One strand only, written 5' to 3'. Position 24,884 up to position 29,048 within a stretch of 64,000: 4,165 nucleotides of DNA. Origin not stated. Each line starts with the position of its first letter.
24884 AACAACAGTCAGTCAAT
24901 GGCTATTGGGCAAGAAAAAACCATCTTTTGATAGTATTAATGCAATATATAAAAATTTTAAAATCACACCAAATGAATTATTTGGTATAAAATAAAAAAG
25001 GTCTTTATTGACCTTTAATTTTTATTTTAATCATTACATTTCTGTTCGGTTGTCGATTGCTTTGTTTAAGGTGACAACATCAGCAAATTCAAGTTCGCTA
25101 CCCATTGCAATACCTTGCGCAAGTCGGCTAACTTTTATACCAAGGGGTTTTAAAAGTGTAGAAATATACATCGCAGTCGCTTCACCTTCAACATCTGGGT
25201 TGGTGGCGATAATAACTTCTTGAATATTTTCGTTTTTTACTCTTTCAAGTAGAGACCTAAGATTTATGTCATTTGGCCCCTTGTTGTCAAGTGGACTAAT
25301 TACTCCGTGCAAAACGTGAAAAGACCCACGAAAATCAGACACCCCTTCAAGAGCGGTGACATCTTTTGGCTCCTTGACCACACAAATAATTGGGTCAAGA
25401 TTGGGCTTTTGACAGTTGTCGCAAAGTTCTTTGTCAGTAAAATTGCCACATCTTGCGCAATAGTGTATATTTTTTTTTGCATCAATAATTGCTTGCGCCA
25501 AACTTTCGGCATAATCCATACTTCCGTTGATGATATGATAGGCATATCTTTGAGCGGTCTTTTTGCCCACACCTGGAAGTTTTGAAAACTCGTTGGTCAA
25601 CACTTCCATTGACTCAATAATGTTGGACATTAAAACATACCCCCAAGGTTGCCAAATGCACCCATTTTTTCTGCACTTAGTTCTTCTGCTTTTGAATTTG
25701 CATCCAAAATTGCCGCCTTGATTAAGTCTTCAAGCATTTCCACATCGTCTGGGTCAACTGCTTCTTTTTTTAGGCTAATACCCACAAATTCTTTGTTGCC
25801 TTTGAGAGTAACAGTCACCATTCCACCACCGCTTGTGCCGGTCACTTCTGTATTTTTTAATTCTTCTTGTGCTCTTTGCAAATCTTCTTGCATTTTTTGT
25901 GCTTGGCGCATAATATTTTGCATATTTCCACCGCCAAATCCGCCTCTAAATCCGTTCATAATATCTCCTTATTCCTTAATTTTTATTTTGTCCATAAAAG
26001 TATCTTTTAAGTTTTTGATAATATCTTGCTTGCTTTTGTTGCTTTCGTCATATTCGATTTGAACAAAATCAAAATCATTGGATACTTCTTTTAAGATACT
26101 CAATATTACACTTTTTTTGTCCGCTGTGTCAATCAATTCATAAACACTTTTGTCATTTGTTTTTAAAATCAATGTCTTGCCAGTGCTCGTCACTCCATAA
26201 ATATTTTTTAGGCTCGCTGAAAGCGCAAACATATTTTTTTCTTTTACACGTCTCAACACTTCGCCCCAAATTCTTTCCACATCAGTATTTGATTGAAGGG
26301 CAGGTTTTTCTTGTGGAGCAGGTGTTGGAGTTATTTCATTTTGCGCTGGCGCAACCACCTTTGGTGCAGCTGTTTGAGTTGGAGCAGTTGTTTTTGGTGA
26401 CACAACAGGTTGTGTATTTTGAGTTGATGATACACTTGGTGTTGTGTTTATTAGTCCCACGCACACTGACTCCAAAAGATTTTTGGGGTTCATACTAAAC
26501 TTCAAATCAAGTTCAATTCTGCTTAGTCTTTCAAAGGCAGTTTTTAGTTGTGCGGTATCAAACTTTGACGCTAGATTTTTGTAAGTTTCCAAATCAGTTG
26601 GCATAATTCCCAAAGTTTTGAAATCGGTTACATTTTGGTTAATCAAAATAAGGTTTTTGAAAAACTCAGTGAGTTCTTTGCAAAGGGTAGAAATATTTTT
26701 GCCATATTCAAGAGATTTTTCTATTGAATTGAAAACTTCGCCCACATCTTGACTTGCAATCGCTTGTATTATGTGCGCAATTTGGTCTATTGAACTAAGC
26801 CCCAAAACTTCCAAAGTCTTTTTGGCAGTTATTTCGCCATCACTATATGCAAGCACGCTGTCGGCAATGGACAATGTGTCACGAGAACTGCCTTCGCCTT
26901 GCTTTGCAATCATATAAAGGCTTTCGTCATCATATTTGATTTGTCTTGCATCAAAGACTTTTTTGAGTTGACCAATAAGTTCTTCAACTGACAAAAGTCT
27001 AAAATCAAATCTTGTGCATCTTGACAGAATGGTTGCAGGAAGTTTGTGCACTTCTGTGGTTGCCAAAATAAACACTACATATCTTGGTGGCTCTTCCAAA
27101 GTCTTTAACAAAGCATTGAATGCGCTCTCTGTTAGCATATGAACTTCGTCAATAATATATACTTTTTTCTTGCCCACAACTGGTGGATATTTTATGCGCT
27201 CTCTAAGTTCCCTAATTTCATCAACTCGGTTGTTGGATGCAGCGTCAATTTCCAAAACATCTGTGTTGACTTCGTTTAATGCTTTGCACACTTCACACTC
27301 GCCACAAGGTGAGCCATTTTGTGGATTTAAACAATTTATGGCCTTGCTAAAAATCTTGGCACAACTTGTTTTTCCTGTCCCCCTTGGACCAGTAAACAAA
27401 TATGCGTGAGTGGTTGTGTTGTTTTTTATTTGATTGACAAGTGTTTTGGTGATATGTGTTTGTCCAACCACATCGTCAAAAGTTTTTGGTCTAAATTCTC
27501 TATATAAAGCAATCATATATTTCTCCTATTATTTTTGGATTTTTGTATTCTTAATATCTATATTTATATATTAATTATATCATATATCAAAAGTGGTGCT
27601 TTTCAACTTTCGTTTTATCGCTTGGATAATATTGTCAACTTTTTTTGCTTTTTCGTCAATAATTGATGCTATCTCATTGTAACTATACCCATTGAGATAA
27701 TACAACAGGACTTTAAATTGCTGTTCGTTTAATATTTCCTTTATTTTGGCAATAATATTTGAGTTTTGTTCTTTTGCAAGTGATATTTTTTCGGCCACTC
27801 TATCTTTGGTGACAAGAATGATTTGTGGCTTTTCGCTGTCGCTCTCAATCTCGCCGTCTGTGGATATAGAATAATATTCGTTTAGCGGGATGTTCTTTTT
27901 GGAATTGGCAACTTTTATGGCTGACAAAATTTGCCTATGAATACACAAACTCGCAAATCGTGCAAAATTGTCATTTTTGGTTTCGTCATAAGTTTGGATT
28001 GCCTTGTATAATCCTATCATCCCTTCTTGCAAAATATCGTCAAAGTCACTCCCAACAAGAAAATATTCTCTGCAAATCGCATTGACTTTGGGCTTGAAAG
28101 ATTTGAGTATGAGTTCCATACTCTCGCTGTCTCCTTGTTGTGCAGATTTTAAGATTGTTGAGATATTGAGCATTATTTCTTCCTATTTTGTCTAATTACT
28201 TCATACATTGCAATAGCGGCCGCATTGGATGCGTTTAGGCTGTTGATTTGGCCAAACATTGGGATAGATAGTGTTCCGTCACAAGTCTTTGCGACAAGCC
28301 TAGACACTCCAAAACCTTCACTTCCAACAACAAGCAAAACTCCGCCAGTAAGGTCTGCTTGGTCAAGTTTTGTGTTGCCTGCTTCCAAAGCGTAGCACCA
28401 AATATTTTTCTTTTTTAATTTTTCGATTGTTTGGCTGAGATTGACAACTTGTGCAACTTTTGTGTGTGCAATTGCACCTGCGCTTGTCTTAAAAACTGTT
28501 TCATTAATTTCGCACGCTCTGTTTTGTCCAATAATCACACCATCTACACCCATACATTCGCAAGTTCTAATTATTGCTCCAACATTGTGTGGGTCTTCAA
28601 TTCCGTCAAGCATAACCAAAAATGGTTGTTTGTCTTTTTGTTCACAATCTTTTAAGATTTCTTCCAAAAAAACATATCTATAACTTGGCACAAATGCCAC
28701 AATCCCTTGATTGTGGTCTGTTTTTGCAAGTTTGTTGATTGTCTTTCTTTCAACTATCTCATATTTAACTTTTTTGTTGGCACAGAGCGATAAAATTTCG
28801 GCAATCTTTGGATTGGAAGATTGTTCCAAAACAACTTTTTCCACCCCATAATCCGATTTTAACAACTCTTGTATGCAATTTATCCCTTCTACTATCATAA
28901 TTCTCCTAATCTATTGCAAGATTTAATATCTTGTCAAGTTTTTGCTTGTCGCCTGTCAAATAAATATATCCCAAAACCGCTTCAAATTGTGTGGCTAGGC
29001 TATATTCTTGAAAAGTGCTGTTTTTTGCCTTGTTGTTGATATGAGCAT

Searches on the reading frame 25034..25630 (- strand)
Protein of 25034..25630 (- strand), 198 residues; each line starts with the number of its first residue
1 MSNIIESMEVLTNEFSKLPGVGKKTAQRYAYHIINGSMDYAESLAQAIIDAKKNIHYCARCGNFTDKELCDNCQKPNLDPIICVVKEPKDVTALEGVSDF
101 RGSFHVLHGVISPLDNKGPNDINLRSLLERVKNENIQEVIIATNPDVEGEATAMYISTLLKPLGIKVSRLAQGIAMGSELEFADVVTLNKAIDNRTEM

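Call 70: search_protein_families(library=pfam, proteins=[window:25034-25630:-], max_evalue=0.00001)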
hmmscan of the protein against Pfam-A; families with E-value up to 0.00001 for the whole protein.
window:25034-25630:- (198 aa): 5 families
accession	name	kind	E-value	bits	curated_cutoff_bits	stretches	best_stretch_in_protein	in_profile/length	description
PF13662.12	Toprim_4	-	6e-23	81.3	25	1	82-171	3-85/85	Toprim domain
PF21176.3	RecR_HhH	-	2.6e-14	53.2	27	1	10-51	3-44/45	RecR, helix-hairpin-helix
PF01751.28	Toprim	-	7.4e-12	45.7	23.1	1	82-163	2-83/96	Toprim domain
PF21175.2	RecR_C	-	2.4e-08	33.6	22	1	173-196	1-24/24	RecR, C-terminal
PF02132.21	RecR_ZnF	-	7.3e-06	26.1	22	0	55-71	1-17/21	RecR, Cys4-zinc finger domain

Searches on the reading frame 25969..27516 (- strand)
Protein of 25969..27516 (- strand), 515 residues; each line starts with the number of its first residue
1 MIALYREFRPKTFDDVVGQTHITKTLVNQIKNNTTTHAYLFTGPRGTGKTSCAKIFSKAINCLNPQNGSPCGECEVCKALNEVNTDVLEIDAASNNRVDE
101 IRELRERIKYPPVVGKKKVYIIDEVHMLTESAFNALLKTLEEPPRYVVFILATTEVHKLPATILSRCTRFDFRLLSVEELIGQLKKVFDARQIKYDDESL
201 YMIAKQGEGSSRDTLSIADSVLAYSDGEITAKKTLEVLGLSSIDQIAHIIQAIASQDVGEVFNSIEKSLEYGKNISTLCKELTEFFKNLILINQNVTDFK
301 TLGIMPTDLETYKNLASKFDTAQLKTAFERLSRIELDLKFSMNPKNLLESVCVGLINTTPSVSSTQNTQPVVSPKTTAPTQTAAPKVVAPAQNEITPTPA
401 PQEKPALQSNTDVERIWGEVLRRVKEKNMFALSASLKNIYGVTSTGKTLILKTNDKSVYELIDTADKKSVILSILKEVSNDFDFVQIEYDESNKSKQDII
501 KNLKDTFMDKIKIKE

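Call 15: search_protein_families(library=pfam, proteins=[window:25969-27516:-], max_evalue=0.001)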
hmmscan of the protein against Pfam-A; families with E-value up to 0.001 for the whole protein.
window:25969-27516:- (515 aa): 13 families
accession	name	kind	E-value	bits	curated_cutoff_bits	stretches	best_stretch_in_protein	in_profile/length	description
PF13177.12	DNA_pol3_delta2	-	2.2e-46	158.2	27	1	19-173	2-158/161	DNA polymerase III, delta subunit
PF00004.35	AAA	-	6.7e-14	52.9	21.2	1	40-173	2-126/131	ATPase family associated with various cellular activities (AAA)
PF12169.13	DNA_pol3_gamma3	-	3.5e-11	43.5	24.4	1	229-357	1-129/143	DNA polymerase III subunits gamma and tau domain III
PF22608.2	DNAX_ATPase_lid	-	7e-10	39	27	1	182-227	4-49/49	DNA polymerase III clamp loader subunit, ATPase lid domain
PF13401.12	AAA_22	-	3.3e-07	31.1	27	1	38-152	7-121/130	AAA domain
PF13173.12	AAA_14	-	7.5e-07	29.7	27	1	37-155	3-100/129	AAA domain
PF05496.18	RuvB_N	-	1.3e-06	28.7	27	1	9-71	2-68/159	Holliday junction DNA helicase RuvB P-loop domain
PF07728.20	AAA_5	-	3.8e-06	27.4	22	1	40-146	3-96/139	AAA domain (dynein-related subfamily)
PF13604.12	AAA_30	-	8.9e-06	26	27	1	38-149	20-121/191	AAA domain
PF06068.19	TIP49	-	6.3e-05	22.7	23.8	0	15-61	25-75/347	TIP49 P-loop domain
PF12775.13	AAA_7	-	6.5e-05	23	25.8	0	34-60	31-57/181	P-loop containing dynein motor region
PF04851.21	ResIII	-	0.00036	20.9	22.5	0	87-142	104-152/164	Type III restriction enzyme, res subunit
PF13245.12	AAA_19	-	0.00058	20.5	25.1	0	31-148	6-121/134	AAA domain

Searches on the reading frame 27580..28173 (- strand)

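Call 15: search_protein_families(library=pfam, proteins=[window:27580-28173:-], max_evalue=0.001)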
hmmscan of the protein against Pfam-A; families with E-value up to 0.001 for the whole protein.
window:27580-28173:- (197 aa): 3 families
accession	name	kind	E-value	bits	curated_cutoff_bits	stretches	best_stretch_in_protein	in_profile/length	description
PF04542.20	Sigma70_r2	-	7.2e-13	48.6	24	1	24-87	3-66/71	Sigma-70 region 2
PF08281.18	Sigma70_r4_2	-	1.5e-05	24.9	25.7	1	146-190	9-54/54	Sigma-70, region 4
PF12645.13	HTH_16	-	0.00015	22.2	22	1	6-53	2-58/65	Helix-turn-helix domain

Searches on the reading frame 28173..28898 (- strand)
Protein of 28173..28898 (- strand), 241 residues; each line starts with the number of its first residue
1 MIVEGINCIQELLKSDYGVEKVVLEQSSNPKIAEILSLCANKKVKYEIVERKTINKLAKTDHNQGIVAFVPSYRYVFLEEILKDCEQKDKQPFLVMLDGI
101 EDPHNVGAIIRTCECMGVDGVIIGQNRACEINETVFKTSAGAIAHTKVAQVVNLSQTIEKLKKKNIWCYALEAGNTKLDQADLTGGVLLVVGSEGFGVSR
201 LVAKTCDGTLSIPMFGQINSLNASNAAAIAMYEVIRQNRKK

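Call 15: search_protein_families(library=pfam, proteins=[window:28173-28898:-], max_evalue=0.001)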
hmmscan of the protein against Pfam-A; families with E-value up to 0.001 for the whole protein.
window:28173-28898:- (241 aa): 3 families
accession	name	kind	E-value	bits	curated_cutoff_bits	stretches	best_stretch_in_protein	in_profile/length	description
PF00588.24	SpoU_methylase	-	1.1e-43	149.2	29.7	1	93-232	2-142/142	SpoU rRNA Methylase family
PF08032.17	SpoU_sub_bind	-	4.5e-18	65.8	22.8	1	2-75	1-75/76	RNA 2'-O ribose methyltransferase substrate binding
PF22435.1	MRM3-like_sub_bind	-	1.7e-05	25.5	27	1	2-68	23-84/84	MRM3-like substrate binding domain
